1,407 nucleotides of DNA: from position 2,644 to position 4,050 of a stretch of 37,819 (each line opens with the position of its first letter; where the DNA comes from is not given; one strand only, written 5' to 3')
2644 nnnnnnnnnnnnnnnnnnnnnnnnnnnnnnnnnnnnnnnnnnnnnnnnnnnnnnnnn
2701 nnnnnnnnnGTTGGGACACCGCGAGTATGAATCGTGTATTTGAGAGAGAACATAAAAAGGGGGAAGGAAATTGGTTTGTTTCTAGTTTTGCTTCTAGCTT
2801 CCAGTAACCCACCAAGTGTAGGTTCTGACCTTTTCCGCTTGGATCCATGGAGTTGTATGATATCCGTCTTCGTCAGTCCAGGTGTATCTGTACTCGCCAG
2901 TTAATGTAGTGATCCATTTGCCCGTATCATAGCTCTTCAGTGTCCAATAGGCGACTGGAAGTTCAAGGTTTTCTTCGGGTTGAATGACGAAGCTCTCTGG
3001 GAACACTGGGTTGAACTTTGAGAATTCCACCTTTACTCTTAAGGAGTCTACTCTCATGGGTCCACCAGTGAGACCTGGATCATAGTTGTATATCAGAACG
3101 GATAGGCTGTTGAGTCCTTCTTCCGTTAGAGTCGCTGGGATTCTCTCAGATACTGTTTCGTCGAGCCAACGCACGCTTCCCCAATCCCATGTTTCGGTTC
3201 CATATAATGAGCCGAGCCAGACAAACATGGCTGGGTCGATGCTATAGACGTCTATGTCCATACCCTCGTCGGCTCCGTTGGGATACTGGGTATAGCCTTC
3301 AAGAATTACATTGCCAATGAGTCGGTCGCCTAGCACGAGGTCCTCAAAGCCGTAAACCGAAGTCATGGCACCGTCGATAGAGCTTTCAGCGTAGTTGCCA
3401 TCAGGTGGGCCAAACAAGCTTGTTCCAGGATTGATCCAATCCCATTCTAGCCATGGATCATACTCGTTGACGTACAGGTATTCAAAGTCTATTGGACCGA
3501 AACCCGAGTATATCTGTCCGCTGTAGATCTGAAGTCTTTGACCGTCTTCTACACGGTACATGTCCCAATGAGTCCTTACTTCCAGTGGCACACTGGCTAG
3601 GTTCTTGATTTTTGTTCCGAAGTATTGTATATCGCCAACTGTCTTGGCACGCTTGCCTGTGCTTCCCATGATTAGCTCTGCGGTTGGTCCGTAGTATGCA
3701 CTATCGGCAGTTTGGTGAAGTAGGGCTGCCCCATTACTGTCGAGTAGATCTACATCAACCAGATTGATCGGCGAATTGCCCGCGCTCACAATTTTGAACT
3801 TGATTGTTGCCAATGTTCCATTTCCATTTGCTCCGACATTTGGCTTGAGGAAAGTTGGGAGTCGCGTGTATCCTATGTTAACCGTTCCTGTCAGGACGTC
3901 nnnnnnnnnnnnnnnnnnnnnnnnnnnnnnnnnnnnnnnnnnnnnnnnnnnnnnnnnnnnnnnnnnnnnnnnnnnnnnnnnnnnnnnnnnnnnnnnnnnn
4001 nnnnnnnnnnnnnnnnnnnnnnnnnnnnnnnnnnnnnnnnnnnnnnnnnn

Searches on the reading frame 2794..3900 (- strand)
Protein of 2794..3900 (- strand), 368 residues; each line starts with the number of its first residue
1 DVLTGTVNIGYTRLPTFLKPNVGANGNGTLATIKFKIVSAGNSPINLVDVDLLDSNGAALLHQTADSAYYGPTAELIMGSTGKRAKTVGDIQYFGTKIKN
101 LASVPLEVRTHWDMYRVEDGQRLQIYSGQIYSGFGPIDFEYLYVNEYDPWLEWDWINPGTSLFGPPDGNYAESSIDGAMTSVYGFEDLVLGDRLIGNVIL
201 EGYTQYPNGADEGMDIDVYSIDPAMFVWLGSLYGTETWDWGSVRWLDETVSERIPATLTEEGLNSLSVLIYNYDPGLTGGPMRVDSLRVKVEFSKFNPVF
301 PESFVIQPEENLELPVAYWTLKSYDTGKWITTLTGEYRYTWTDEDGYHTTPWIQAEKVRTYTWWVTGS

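Call 33: search_solved_structures(query=A2, max_evalue=1, show_alignments=1)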
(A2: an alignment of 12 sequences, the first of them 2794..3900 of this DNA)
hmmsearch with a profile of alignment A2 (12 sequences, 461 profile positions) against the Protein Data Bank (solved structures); distinct sequences matched with E-value up to 1: 1.
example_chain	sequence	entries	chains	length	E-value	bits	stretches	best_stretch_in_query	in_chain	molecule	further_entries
5g5d_A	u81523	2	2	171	0.077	14.8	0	86-153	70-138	CELLULOSOME ANCHORING PROTEIN COHESIN REGION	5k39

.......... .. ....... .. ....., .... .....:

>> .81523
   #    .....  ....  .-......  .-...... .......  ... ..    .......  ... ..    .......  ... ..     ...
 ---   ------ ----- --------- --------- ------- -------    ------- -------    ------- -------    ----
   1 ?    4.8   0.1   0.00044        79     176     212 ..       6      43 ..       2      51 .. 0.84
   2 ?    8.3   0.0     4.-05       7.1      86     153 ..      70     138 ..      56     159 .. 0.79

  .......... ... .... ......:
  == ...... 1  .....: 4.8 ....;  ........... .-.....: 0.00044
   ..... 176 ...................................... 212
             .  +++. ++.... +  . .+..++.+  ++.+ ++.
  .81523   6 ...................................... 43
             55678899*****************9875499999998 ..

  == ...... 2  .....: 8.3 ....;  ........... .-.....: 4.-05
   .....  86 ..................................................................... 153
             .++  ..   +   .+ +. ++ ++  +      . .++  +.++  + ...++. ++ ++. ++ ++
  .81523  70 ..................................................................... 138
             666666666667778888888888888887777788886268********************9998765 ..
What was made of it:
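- On Cohesin (PF00963), for the neighbour 2794-4833: Family profile against PDB cohesin gives E 0.077 (call 33)
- Tried and rejected: Cohesin by sequence (call 33).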
